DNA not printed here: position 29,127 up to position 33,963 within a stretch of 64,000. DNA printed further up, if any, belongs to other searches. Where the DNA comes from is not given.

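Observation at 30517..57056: Five promoters share one direct-repeat operator with identical geometry: a candidate AraC/XylR-type regulon linking GH operons and the giant proteins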

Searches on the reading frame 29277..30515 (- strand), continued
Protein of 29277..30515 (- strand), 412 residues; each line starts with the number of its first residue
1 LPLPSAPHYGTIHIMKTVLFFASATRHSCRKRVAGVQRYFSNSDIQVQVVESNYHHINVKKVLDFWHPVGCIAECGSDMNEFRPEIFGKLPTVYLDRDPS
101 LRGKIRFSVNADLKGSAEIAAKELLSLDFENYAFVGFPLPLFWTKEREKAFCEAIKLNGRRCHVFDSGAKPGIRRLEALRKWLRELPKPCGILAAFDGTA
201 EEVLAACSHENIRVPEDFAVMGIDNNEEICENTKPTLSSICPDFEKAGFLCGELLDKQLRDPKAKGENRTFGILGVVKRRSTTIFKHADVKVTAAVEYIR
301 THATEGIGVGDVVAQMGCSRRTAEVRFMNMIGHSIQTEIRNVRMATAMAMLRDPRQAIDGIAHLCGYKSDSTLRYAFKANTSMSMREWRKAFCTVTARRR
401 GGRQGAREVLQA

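Call 53: search_solved_structures(query=window:29277-30473:-, max_evalue=0.001, show_alignments=1)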
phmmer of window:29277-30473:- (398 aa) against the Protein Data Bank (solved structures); distinct sequences matched with E-value up to 0.001: 20.
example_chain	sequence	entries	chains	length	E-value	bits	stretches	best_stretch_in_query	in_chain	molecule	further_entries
4fe4_A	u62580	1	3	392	3.7e-30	108.4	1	103-376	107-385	Xylose operon regulatory protein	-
4fe7_A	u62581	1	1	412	4.3e-30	108.2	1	103-376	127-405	Xylose operon regulatory protein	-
4rkq_A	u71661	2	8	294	2.8e-08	36.4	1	71-252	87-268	Transcriptional regulator, LacI family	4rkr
9nt3_D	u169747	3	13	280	7.6e-08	35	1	74-241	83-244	Ancestral LacI Transcription Factor | LacI Transcription Factor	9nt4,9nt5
3clk_A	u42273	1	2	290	1.9e-06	30.3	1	175-258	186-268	Transcription regulator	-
3hs3_A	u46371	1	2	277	5.3e-06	28.9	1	93-248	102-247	Ribose operon repressor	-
3k4h_A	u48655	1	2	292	2.8e-05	26.5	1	77-243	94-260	putative transcriptional regulator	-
4rk0_A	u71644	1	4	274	3.1e-05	26.4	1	75-268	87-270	LacI family sugar-binding transcriptional regulator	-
3c3k_A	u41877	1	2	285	3.9e-05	26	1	72-247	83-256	Alanine racemase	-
1sxg_A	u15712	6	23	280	4e-05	26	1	94-245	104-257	Glucose-resistance amylase regulator | Catabolite control protein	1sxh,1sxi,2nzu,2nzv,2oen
1zvv_A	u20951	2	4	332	6e-05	25.4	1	94-245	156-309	Glucose-resistance amylase regulator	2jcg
1rzr_G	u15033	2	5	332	6.1e-05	25.4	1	94-245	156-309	Glucose-resistance amylase regulator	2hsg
3w6v_A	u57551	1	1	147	0.00015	24.1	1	282-379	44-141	AdpA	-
7e5w_A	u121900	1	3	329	0.00015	24.1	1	93-254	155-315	Catabolite control protein A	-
9nt6_A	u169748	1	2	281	0.00017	23.9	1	72-268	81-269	LacI Transcription Factor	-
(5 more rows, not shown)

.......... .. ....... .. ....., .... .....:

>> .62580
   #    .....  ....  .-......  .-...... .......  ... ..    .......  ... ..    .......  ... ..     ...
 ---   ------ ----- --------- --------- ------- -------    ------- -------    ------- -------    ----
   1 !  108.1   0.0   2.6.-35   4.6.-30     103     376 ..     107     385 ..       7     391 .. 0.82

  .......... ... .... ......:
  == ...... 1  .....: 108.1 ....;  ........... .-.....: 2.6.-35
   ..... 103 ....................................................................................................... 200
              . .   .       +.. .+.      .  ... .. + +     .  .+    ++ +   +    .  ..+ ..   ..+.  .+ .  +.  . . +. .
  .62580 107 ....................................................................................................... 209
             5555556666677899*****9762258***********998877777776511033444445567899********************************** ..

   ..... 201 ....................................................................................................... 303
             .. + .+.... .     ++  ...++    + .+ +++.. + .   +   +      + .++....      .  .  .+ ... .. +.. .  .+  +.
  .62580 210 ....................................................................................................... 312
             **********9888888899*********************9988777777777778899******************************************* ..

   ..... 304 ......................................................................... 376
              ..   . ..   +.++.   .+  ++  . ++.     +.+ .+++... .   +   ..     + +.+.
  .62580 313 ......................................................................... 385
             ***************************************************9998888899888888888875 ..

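Call 74: find_related_loci(query=A2, collection=genome_contigs, flank=3000)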
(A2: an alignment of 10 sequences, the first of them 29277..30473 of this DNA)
Query A2 (398 aa) in genome_contigs; peptide patterns used: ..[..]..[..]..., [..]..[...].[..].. (x = any residue, [..] = any of these).
600 stretches matched a pattern (row limit reached: there are more); 17 encode a relative of the query (tblastn E <= 1e-3); 17 distinct loci.
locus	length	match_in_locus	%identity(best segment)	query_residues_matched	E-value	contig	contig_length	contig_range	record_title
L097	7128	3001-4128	88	1-376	0e+0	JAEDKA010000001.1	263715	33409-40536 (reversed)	MAG: Kiritimatiellae bacterium isolate MAG202 NODE_7_length_263715_cov_22.569673, whole genome shotgun sequence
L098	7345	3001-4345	88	1-376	0e+0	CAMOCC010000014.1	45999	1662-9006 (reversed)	MAG: uncultured Verrucomicrobia bacterium isolate SRR873601_bin.89_metaWRAP_v1.3_MAG genome assembly, contig: NODE_1590_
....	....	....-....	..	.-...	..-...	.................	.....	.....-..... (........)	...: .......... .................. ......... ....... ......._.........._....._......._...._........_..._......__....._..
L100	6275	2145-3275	47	1-376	4e-114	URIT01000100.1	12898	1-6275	uncultured bacterium isolate UMGS1035 genome assembly, contig: NODE_3898_length_12898_cov_40.417893, whole genome shotgu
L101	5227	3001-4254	37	1-397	2e-75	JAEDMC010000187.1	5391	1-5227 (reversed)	MAG: Kiritimatiellae bacterium isolate MAG256 NODE_17097_length_5391_cov_9.425787, whole genome shotgun sequence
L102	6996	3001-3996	37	46-376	6e-64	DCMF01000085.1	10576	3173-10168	MAG TPA_asm: Verrucomicrobia bacterium UBA1629 UBA1629_contig_1978, whole genome shotgun sequence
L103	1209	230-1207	37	1-324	8e-63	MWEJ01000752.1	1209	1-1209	MAG: Verrucomicrobia bacterium ADurb.Bin070 BWX70_contig000752, whole genome shotgun sequence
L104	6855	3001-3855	33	95-375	6e-47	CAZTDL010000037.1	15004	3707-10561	MAG TPA_asm: uncultured Lentisphaeraceae bacterium isolate SRP118108_co1_15 genome assembly, contig: NODE_3386_length_15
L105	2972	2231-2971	36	1-245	3e-43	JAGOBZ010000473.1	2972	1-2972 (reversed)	MAG: Kiritimatiellae bacterium isolate Go_SlDig_bin_208 Go_SlDig_131863_length_2972_cov_4.489982, whole genome shotgun s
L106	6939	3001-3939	33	72-375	3e-40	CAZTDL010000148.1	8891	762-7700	MAG TPA_asm: uncultured Lentisphaeraceae bacterium isolate SRP118108_co1_15 genome assembly, contig: NODE_8160_length_88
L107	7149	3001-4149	30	1-375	3e-47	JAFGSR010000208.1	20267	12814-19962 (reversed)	MAG: Sedimentisphaerales bacterium isolate Zod_Metabat.916 k87_13083504, whole genome shotgun sequence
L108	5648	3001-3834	34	95-364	3e-38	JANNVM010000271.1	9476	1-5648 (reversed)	MAG: Verrucomicrobiota bacterium isolate VAR_34_metabat_5 VAR_34_k141_1596368, whole genome shotgun sequence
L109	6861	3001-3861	32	95-375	1e-38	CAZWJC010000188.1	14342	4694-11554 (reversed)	MAG TPA_asm: uncultured Verrucomicrobiota bacterium isolate SRP220891_co2_456 genome assembly, contig: NODE_6816_length_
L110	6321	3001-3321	28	273-375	4e-9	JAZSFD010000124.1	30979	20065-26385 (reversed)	MAG: Eubacteriales bacterium isolate T1900044585_TS20190051.MAGScoT_cleanbin_000015 SGB_593_k141_1329487, whole genome s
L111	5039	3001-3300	28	278-377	5e-9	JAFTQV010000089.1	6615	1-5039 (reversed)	MAG: Clostridia bacterium isolate RGIG4066 Roe_deer_Cecum.Co__c2328120, whole genome shotgun sequence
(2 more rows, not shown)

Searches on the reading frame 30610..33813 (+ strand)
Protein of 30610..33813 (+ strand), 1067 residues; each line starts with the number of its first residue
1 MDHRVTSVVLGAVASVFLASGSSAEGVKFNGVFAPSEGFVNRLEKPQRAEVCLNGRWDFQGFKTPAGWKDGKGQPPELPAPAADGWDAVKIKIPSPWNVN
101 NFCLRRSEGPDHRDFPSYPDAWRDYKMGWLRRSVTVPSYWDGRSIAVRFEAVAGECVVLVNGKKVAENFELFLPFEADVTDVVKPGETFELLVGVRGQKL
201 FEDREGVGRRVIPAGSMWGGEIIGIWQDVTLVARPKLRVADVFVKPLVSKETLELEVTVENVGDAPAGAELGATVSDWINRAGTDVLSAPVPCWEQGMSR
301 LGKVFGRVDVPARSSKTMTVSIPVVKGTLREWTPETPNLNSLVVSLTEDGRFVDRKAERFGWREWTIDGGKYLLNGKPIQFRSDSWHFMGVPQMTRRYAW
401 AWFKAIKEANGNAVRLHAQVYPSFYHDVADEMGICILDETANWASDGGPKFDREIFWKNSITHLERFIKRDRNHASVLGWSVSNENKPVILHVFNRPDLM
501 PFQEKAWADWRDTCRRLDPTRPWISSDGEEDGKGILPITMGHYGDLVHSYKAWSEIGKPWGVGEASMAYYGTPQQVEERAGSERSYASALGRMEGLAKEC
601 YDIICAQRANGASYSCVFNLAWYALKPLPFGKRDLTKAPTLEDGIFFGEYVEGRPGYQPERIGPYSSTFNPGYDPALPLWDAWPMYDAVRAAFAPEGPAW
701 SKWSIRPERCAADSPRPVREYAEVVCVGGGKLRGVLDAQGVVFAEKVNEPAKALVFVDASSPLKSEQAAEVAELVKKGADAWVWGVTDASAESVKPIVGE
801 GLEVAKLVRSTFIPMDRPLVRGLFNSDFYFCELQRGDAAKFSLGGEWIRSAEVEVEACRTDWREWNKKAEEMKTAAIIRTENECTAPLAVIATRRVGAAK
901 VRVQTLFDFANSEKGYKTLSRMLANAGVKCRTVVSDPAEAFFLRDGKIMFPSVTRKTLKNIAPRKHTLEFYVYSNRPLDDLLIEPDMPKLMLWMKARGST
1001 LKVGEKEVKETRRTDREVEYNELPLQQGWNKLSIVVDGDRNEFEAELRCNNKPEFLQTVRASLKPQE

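Call 4: search_protein_families(library=pfam, proteins=[window:30610-33813:+])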
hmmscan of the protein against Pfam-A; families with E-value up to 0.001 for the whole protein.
window:30610-33813:+ (1067 aa): 4 families
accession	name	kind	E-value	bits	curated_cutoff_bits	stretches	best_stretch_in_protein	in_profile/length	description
PF02837.24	Glyco_hydro_2_N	-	4.7e-13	49.9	28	1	53-235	4-169/169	Glycosyl hydrolases family 2, sugar binding domain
PF02836.23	Glyco_hydro_2_C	-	3.8e-09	36.5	21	1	369-523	5-158/302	Glycosyl hydrolases family 2, TIM barrel domain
PF00703.27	Glyco_hydro_2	-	2.2e-08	35.3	23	1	238-363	2-109/109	Glycosyl hydrolases family 2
PF22666.2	Glyco_hydro_2_N2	-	0.00025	21.6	27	1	122-193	44-115/167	Glycosyl hydrolase 2 galactose-binding domain-like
